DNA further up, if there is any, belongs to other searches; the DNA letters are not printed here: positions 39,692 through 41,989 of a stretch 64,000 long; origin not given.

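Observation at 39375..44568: Group-3-type cytoplasmic [NiFe]-hydrogenase with fused beta/gamma diaphorase subunit and a coupled cNMP-binding protein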

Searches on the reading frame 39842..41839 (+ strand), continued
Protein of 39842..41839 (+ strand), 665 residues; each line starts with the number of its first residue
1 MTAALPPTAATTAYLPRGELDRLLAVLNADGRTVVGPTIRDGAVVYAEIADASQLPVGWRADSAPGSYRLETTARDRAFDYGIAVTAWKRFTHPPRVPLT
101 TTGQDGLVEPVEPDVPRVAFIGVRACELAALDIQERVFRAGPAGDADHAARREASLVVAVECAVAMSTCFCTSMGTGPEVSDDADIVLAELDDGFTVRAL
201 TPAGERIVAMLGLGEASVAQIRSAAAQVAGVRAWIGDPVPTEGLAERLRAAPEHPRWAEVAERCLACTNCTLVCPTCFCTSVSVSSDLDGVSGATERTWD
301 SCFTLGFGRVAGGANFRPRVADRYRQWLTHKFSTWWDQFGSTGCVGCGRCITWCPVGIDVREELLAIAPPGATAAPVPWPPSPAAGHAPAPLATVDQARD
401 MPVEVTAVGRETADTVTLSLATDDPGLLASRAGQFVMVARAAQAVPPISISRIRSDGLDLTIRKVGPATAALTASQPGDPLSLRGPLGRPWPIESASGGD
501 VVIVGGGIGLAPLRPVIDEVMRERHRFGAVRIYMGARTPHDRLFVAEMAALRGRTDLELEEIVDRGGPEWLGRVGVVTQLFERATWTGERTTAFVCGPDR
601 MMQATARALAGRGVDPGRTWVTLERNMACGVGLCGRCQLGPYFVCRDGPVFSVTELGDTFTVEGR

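Call 48: find_encoding_contigs(protein=P0122, flank=6000, max_places=2)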
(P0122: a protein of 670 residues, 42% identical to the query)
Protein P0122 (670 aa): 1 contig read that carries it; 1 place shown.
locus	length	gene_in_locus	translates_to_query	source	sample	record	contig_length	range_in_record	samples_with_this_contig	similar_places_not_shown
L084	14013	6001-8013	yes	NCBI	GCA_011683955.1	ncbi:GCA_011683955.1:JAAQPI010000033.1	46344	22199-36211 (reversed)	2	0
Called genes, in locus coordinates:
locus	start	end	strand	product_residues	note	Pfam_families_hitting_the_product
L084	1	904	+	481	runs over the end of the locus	PF07690:MFS_1, PF13347:MFS_2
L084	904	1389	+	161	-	PF13279:4HBT_2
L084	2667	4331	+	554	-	PF01268:FTHFS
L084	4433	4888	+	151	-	-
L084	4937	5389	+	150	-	PF00034:Cytochrom_C (weak)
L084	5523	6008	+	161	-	PF00027:cNMP_binding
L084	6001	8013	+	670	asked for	PF12838:Fer4_7 (faint), PF17179:Fer4_22, PF00175:NAD_binding_1, PF10418:DHODB_Fe-S_bind (weak)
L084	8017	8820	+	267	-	PF01058:Oxidored_q6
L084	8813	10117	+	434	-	PF00374:NiFeSe_Hases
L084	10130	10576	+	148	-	PF01750:HycI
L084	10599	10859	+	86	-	PF01155:HypA (weak)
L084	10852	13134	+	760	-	PF00708:Acylphosphatase, PF07503:zf-HYPF, PF01300:Sua5_yciO_yrdC, PF17788:HypF_C, PF22521:HypF_C_2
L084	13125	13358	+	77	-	PF01455:HupF_HypC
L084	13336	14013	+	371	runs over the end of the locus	PF01924:HypD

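Call 49: find_encoding_contigs(protein=P0183, flank=6000, max_places=2)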
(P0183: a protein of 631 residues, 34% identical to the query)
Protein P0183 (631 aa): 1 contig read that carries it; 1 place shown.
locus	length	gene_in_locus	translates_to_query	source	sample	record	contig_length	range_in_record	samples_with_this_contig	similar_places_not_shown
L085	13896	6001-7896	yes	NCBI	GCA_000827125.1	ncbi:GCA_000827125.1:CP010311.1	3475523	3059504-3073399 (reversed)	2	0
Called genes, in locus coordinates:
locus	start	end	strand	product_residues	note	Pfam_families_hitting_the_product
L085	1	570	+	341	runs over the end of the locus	PF14522:Cytochrome_C7 (faint), PF14537:Cytochrom_c3_2 (faint), PF22113:Mtrc-MtrF_II-IV_dom (weak), PF09699:Paired_CXXCH_1 (weak)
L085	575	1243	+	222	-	PF01292:Ni_hydr_CYTB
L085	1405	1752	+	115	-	PF02518:HATPase_c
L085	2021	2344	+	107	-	-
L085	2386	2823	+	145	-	PF01627:Hpt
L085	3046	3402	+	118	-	PF01739:CheR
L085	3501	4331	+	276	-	PF00072:Response_reg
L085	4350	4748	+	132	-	PF00072:Response_reg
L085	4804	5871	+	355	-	PF00072:Response_reg, PF01339:CheB_methylest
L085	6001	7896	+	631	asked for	PF17179:Fer4_22, PF00970:FAD_binding_6, PF00175:NAD_binding_1, PF10418:DHODB_Fe-S_bind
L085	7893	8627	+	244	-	PF01058:Oxidored_q6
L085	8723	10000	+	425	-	PF00374:NiFeSe_Hases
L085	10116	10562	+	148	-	PF11853:DUF3373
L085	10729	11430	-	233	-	-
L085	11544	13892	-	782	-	-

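Call 50: find_encoding_contigs(protein=P0373, flank=6000, max_places=2)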
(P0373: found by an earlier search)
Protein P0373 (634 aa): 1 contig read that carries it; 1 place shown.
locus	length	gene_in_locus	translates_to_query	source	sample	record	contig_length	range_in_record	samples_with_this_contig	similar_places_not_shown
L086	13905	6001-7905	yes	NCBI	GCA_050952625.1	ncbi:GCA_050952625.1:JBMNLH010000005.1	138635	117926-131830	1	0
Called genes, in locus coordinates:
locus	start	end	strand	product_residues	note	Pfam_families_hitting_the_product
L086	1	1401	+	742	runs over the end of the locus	PF04851:ResIII, PF17757:UvrB_inter, PF27431:UvrB_3rd, PF00271:Helicase_C, PF12344:UvrB, PF02151:UVR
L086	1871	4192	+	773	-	PF14827:dCache_3, PF00015:MCPsignal, PF13682:CZB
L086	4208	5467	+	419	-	PF08668:HDOD (faint), PF13487:HD_5, PF01966:HD, PF13487:HD_5, PF01966:HD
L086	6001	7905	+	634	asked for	PF17179:Fer4_22, PF00175:NAD_binding_1, PF10418:DHODB_Fe-S_bind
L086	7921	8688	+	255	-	PF01058:Oxidored_q6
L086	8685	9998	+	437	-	PF00374:NiFeSe_Hases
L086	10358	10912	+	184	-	PF01750:HycI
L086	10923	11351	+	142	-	PF25601:AAA_lid_14, PF02954:HTH_8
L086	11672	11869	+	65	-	PF02737:3HCDH_N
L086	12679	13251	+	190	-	PF01144:CoA_trans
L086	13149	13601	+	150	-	PF01144:CoA_trans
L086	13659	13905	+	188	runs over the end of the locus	PF01144:CoA_trans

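Call 56: search_protein_families(library=pfam, proteins=[L061:10288-11970:+, L061:11802-13442:+, L061:7477-7956:+], max_evalue=0.01)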
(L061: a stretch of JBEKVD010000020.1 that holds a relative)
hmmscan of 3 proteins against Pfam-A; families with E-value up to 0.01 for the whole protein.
L061:10288-11970:+ (560 aa): 3 families
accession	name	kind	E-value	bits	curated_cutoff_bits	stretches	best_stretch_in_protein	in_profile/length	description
PF00056.29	Ldh_1_N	-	4.3e-41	140.7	27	1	241-379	1-141/141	lactate/malate dehydrogenase, NAD binding domain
PF02866.23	Ldh_1_C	-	1.1e-39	136.7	22.6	1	382-550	1-172/174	lactate/malate dehydrogenase, alpha/beta C-terminal domain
PF00899.27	ThiF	-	0.0011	18.6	28.1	1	229-272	9-51/238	ThiF family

L061:11802-13442:+ (546 aa): 0 families

L061:7477-7956:+ (159 aa): 0 families

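Call 69: find_encoding_contigs(protein=P0133, flank=5000, max_places=1)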
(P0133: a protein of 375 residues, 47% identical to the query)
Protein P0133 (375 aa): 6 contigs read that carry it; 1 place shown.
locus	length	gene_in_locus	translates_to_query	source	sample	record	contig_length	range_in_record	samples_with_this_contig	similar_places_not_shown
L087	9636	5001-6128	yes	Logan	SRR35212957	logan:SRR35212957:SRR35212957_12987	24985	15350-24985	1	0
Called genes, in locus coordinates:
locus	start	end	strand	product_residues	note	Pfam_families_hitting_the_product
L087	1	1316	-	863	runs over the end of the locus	PF07721:TPR_4 (faint), PF10602:RPN7 (faint), PF13424:TPR_12, PF17874:TPR_MalT, PF00515:TPR_1 (weak), PF07719:TPR_2 (weak), PF13424:TPR_12, PF12770:CHAT, +8 more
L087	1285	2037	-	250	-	PF26784:DUF8256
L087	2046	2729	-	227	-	-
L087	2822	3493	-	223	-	PF08281:Sigma70_r4_2 (faint)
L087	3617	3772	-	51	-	-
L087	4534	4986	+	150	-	PF00027:cNMP_binding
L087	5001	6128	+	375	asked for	PF13183:Fer4_8 (faint), PF13746:Fer4_18 (faint), PF13534:Fer4_17 (faint), PF13237:Fer4_10 (faint), PF17179:Fer4_22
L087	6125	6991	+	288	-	PF00175:NAD_binding_1, PF10418:DHODB_Fe-S_bind (weak)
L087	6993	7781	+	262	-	PF01058:Oxidored_q6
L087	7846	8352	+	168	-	PF01257:2Fe-2S_thioredx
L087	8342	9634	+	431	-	?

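Call 70: find_encoding_contigs(protein=P0156, flank=5000, max_places=1)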
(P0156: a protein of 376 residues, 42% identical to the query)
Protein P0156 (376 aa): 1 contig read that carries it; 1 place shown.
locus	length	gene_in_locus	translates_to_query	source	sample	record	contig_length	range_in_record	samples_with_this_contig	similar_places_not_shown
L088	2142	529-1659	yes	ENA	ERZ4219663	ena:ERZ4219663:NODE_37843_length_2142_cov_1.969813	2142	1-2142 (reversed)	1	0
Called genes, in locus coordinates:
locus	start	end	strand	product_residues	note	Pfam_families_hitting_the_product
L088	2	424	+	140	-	?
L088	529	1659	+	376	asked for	PF12838:Fer4_7 (faint), PF13534:Fer4_17 (faint), PF13746:Fer4_18 (faint), PF14697:Fer4_21 (faint), PF25160:LdpA_Fe-S-bd (faint), PF00037:Fer4 (faint), PF13183:Fer4_8 (weak), PF17179:Fer4_22, +2 more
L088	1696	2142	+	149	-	?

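Call 71: find_encoding_contigs(protein=P0199, flank=5000, max_places=1)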
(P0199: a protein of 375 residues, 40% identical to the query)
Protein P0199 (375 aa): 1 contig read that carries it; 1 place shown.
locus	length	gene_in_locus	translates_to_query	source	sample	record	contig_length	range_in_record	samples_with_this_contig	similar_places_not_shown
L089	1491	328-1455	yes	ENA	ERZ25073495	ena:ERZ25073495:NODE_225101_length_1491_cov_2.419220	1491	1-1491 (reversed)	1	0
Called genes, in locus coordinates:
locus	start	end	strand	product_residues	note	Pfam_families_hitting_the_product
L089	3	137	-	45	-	?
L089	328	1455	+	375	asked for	PF13534:Fer4_17 (faint), PF13183:Fer4_8 (faint), PF13187:Fer4_9 (faint), PF13746:Fer4_18 (faint), PF12838:Fer4_7 (faint), PF14697:Fer4_21 (faint), PF25160:LdpA_Fe-S-bd (faint), PF17179:Fer4_22, +2 more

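Call 72: find_encoding_contigs(protein=P0245, flank=5000, max_places=1)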
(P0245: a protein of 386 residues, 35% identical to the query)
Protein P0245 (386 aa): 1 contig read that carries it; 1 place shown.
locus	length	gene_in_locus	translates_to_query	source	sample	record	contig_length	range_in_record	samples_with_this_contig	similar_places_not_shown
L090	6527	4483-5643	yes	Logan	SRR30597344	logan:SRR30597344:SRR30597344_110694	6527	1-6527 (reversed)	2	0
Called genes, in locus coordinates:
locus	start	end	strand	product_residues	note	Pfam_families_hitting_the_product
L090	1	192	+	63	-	?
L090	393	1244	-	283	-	PF00089:Trypsin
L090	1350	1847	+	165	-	-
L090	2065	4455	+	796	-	PF01326:PPDK_N, PF00391:PEP-utilizers, PF02896:PEP-utilizers_C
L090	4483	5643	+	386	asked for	PF12797:Fer4_2 (faint), PF25160:LdpA_Fe-S-bd (faint), PF13183:Fer4_8 (faint), PF12838:Fer4_7 (faint), PF13746:Fer4_18 (faint), PF14697:Fer4_21 (faint), PF13237:Fer4_10 (faint), PF17179:Fer4_22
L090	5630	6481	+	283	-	PF00175:NAD_binding_1, PF10418:DHODB_Fe-S_bind (weak)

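Call 73: predict_structure(alignment_id=A2)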
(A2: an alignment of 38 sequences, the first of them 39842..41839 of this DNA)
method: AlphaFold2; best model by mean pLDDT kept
length: 665 residues; sequences in the alignment: 38
mean_pLDDT: 71.7   pTM: 0.68
mean pLDDT of the five models: 71.7, 65.1, 60.8, 59.9, 56.0
residues with pLDDT >= 90: 179; 70-90: 225; 50-70: 120; < 50: 141
segments of 3 or more residues with pLDDT < 50: 1-9, 165-175, 265-280, 300-358, 377-389, 567-569, 571-573, 625-647, 663-665
pLDDT, mean of each block of 10 residues (from residue 1): 37 92 95 90 84 91 68 86 65 68 85 84 73 58 64 88 50 55 87 92 93 94 87 64 68 72 45 37 62 68 31 27 38 39 31 39 78 65 46 65 95 92 92 84 74 94 80 92 84 92 87 91 94 79 87 89 57 59 85 86 86 92 49 38 46 74 47
secondary structure, 60 per line:
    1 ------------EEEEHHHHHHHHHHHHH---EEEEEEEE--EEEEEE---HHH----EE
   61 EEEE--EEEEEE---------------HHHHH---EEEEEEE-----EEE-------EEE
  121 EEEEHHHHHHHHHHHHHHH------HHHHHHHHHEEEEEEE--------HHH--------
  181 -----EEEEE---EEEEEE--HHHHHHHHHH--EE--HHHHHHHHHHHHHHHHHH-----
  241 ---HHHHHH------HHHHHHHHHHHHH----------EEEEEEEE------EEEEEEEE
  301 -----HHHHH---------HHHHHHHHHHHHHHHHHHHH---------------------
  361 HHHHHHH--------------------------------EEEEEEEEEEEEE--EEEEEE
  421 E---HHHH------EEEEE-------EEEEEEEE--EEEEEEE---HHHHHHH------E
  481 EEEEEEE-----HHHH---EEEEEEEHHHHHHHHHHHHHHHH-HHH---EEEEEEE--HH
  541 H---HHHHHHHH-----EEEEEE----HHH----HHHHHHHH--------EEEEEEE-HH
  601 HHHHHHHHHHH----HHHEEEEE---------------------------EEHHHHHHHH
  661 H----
elements in order (helices of 4 or more, strands of 3 or more residues): E13-16 H17-29 E33-40 E43-48 E59-64 E67-72 H88-92 E96-102 E108-110 E118-124 H125-139 H146-154 E155-161 E186-190 E194-199 H202-211 H218-235 H244-249 H256-268 E279-286 E293-300 H306-310 H320-339 H361-367 E400-412 E415-421 H425-428 E435-439 E447-454 E457-463 H467-473 E480-487 H493-496 E500-506 H507-522 E530-536 H545-552 E558-563 H575-582 E591-597 H599-611 E619-623 H653-661

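Call 75: fold_search(model_id=the predicted structure, library=pdb)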
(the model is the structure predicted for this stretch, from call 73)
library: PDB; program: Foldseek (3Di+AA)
matches with E <= 10: 1404; with E <= 0.001: 279
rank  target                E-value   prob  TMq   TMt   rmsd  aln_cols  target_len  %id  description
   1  9nf0_C                9.8e-21  1.00  0.35  0.76   4.5       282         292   32  Structure of the NADPH-bound Pyrococcus furiosus SHI complex (released 2025-07-09)
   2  9nez_C                8.8e-20  1.00  0.35  0.78   4.6       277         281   31  Structure of the Pyrococcus furiosus SHI complex (released 2025-07-09)
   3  9nf0_B                1.2e-18  1.00  0.41  0.73   5.1       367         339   30  Structure of the NADPH-bound Pyrococcus furiosus SHI complex (released 2025-07-09)
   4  9nez_B                9.6e-18  1.00  0.40  0.72   5.1       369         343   30  Structure of the Pyrococcus furiosus SHI complex (released 2025-07-09)
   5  5ksw_B                1.2e-14  1.00  0.30  0.73   3.9       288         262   22  DHODB-I74D mutant (released 2016-08-03)
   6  1ep1_B                1.5e-14  1.00  0.31  0.73   5.0       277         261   22  CRYSTAL STRUCTURE OF LACTOCOCCUS LACTIS DIHYDROOROTATE DEHYDROGENASE B (released 2001-01-17)
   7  5jca_S                2.6e-14  1.00  0.31  0.68   4.9       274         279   24  NADP(H) bound NADH-dependent Ferredoxin:NADP Oxidoreductase (NfnI) from Pyrococcus furiosus (released 2017-04-12)
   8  4ylf_A                3.3e-14  1.00  0.30  0.68   4.7       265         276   24  Insights into flavin-based electron bifurcation via the NADH-dependent reduced ferredoxin-NADP oxidoreductase structur (released 2015-07-08)
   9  4ylf_C                1.4e-13  1.00  0.28  0.66   7.7       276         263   22  Insights into flavin-based electron bifurcation via the NADH-dependent reduced ferredoxin-NADP oxidoreductase structur (released 2015-07-08)
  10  5ogx                  1.8e-13  1.00  0.30  0.57   4.8       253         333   28  Crystal structure of Amycolatopsis cytochrome P450 reductase GcoB. (released 2018-07-04)
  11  9v69                  1.9e-13  1.00  0.28  0.65   4.5       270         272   19  X-ray crystal structure of the two-electron reduced form of wild type b5R (released 2025-11-19)
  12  7c3a_C                2.0e-13  1.00  0.29  0.55   3.8       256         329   22  Ferredoxin reductase in carbazole 1,9a-dioxygenase (released 2021-05-26)
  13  7tnv                  3.8e-13  1.00  0.29  0.66   5.2       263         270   22  Crystal Structure Of Human NADH-Cytochrome B5 Reductase T117S Mutant (released 2023-04-12)
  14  4yry_C                4.5e-13  1.00  0.29  0.66   7.3       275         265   24  Insights into flavin-based electron bifurcation via the NADH-dependent reduced ferredoxin-NADP oxidoreductase structur (released 2015-07-08)
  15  7rom                  5.4e-13  1.00  0.28  0.66   5.3       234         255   16  Crystal structure of Saccharomyces cerevisiae NADH-cytochrome b5 reductase 1 (Cbr1) fragment (residues 28-284) bound to  (released 2022-08-10)
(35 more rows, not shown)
